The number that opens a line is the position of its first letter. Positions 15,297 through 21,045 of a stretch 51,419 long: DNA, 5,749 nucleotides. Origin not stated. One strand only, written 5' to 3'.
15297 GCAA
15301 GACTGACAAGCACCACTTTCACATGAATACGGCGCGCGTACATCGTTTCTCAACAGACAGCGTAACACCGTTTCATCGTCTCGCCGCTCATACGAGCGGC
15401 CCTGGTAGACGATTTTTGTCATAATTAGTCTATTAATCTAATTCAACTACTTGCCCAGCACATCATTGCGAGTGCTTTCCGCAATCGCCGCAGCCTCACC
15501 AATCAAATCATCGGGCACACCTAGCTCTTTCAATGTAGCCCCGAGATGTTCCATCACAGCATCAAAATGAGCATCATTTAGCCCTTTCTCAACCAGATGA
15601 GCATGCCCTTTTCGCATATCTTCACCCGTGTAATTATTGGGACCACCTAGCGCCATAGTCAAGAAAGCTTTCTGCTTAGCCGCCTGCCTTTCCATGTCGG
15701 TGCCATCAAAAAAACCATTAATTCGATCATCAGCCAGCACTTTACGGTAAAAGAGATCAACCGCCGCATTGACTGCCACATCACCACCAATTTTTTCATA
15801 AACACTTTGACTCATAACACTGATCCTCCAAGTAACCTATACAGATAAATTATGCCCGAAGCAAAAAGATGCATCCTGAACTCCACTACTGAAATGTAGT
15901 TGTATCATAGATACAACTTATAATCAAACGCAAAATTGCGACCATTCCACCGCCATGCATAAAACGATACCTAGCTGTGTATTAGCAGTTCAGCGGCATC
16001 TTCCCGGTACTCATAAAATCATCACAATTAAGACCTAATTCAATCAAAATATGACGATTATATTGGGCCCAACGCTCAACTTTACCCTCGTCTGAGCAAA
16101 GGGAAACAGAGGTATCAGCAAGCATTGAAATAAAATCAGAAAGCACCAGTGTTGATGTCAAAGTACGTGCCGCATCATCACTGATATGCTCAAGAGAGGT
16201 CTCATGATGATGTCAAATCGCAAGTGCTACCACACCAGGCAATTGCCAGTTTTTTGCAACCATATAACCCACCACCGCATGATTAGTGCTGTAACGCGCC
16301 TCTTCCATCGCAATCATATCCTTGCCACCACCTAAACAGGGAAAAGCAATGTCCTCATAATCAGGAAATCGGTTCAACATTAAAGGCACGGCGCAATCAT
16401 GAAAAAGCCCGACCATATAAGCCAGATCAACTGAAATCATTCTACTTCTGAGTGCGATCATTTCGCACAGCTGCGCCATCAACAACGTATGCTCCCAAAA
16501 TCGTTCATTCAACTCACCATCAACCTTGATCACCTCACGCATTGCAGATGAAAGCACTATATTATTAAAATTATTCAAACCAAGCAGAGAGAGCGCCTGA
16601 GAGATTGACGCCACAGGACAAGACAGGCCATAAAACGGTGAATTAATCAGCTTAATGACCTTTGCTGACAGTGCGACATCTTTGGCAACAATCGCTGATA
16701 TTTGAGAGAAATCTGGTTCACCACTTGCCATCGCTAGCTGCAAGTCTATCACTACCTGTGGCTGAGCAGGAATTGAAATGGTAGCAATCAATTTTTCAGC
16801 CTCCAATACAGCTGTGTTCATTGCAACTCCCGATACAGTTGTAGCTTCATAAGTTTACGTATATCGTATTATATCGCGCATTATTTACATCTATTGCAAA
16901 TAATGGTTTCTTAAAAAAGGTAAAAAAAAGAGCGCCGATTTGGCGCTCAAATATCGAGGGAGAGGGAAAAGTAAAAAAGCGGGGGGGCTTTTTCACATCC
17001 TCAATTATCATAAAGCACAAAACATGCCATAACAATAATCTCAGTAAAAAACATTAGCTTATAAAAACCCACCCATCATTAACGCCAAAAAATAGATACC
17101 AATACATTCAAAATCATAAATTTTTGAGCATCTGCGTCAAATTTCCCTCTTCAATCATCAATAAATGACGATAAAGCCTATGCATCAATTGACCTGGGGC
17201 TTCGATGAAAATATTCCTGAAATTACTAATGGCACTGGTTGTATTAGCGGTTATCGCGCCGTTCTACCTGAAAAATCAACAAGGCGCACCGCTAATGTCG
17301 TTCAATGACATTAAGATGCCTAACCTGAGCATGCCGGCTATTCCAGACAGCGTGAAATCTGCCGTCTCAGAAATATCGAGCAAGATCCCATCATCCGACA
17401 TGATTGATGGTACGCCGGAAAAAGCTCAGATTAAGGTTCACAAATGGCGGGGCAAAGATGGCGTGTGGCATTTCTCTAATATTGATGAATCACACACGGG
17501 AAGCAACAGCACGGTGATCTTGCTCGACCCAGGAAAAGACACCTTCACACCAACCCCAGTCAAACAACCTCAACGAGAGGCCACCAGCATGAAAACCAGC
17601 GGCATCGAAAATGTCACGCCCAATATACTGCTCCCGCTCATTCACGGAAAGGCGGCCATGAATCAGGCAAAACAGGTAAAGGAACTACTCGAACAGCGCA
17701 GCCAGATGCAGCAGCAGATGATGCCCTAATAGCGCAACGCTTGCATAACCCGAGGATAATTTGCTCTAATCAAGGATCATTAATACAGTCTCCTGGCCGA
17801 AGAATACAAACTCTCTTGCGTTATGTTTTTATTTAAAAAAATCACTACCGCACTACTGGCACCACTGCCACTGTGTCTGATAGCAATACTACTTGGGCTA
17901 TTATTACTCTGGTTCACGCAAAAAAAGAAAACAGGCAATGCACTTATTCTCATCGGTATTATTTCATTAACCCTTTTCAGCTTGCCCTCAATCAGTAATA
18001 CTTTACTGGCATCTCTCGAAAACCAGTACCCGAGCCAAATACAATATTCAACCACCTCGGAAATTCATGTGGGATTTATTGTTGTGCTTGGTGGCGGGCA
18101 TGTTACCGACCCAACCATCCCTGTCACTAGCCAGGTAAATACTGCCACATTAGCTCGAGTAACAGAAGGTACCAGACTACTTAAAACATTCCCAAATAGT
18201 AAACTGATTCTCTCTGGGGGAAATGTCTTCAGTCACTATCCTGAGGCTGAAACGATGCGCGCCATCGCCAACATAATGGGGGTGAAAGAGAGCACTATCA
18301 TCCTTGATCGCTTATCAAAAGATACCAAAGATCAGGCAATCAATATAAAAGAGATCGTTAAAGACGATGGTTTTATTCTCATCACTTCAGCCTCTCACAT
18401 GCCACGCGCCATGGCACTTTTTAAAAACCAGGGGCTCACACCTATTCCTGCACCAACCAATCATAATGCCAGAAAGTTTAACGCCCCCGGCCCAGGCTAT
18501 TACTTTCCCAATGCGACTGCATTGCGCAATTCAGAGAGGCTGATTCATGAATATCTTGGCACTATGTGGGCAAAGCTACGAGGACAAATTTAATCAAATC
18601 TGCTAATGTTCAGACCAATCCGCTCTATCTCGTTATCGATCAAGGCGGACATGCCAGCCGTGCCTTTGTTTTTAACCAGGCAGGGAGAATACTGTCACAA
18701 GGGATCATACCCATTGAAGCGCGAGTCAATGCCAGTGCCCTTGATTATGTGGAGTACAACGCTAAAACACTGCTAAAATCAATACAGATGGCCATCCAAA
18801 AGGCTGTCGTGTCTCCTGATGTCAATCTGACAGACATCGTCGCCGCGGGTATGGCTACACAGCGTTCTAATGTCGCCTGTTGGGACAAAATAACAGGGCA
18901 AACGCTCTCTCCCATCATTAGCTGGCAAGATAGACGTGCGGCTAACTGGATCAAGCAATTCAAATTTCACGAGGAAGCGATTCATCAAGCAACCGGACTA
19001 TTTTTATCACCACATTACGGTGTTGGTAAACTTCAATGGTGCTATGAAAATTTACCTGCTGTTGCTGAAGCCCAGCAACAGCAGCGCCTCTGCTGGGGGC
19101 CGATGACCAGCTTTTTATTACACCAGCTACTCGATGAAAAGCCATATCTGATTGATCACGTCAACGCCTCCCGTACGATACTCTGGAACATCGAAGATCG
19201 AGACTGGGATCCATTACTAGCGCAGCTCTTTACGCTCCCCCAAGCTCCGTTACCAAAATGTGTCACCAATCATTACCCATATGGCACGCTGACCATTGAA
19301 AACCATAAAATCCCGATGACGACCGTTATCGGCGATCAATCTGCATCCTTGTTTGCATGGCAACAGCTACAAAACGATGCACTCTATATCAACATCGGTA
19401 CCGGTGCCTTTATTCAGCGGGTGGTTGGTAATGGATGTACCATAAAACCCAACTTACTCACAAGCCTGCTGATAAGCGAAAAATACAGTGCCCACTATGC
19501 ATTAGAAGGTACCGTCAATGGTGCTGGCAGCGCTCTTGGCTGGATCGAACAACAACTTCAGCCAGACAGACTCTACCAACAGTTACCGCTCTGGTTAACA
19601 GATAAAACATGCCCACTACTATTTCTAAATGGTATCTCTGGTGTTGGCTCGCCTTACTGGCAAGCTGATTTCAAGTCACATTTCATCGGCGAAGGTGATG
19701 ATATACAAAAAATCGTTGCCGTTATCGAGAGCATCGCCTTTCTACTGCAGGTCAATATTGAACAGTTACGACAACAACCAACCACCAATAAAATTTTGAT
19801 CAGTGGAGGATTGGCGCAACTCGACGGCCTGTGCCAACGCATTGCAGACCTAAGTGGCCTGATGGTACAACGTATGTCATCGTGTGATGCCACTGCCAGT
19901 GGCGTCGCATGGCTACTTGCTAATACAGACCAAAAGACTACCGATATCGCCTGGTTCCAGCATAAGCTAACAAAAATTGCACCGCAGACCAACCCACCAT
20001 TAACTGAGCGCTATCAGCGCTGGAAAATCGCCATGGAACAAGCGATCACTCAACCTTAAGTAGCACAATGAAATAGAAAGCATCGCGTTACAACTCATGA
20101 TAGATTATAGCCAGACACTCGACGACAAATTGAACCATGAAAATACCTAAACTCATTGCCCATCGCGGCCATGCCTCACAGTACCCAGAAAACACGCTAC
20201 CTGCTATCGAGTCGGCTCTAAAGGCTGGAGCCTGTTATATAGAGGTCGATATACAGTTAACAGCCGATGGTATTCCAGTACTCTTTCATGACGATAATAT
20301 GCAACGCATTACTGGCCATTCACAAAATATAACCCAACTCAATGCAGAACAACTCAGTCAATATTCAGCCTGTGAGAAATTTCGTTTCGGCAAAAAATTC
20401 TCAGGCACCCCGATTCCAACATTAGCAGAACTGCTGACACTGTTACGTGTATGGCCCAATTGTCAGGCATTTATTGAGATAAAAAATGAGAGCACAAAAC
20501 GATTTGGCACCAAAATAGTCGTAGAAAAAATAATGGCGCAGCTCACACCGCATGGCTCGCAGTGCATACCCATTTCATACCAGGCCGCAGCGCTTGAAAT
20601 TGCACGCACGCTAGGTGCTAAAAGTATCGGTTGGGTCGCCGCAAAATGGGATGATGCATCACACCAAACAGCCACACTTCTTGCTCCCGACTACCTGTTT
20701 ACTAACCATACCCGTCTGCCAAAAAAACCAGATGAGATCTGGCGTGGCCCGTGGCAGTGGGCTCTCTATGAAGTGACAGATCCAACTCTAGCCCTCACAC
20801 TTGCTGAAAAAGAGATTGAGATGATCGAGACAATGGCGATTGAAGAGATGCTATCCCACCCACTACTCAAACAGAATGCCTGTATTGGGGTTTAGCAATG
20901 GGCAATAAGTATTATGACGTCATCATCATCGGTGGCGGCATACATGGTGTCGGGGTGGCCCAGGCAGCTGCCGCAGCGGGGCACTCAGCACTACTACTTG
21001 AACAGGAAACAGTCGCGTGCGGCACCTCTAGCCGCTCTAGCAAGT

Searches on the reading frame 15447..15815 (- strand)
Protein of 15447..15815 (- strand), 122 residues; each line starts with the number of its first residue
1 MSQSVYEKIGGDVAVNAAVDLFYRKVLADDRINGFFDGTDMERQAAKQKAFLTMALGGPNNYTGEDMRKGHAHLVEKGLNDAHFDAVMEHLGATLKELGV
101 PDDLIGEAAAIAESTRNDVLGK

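Call 95: search_protein_families(library=pfam, proteins=[window:15447-15815:-], max_evalue=0.001)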
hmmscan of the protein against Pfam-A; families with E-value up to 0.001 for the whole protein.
window:15447-15815:- (122 aa): 1 family
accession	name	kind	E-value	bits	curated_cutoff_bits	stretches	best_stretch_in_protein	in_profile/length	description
PF01152.27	Bac_globin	-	3.2e-20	72.9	21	1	4-117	1-117/121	Bacterial-like globin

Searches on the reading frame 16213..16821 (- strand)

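Call 94: search_protein_families(library=pfam, proteins=[window:16213-16821:-], max_evalue=0.1)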
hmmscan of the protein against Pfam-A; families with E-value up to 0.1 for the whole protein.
window:16213-16821:- (202 aa): 2 families
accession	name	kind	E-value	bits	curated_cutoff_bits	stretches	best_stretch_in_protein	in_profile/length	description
PF08668.18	HDOD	-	1.7e-41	142.3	22.9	1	17-196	1-184/196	HDOD domain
PF01966.28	HD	-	6e-05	23.8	22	1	109-195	2-72/116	HD domain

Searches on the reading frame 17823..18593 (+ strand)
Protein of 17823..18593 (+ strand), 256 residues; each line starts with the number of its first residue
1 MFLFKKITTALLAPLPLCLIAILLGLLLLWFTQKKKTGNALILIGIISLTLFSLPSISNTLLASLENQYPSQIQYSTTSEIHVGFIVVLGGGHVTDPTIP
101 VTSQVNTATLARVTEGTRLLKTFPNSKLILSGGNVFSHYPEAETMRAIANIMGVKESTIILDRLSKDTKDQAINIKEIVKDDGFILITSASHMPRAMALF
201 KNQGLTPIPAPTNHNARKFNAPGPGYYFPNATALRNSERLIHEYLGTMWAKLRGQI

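Call 90: search_protein_families(library=pfam, proteins=[window:17823-18593:+], max_evalue=0.00001)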
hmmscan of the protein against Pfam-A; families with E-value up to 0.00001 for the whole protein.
window:17823-18593:+ (256 aa): 1 family
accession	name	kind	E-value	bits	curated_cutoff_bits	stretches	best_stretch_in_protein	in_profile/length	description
PF02698.23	DUF218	-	3.1e-30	105.3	27.6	1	85-246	2-133/133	DUF218 domain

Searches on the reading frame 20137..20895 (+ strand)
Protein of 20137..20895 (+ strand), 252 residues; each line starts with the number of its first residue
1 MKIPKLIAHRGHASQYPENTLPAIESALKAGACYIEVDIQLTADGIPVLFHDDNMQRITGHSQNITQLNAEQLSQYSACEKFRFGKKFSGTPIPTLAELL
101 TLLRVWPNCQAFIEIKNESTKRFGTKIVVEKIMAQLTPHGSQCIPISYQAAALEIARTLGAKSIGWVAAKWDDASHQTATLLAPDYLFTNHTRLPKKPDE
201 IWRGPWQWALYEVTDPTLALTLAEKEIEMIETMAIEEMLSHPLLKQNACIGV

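Call 89: search_protein_families(library=pfam, proteins=[window:20137-20895:+], max_evalue=0.00001)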
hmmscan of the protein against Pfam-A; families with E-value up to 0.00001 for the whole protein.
window:20137-20895:+ (252 aa): 1 family
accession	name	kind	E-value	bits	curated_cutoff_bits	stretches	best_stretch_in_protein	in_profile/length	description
PF03009.23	GDPD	-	4.5e-28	99.4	23.6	1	9-120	1-111/244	Glycerophosphoryl diester phosphodiesterase family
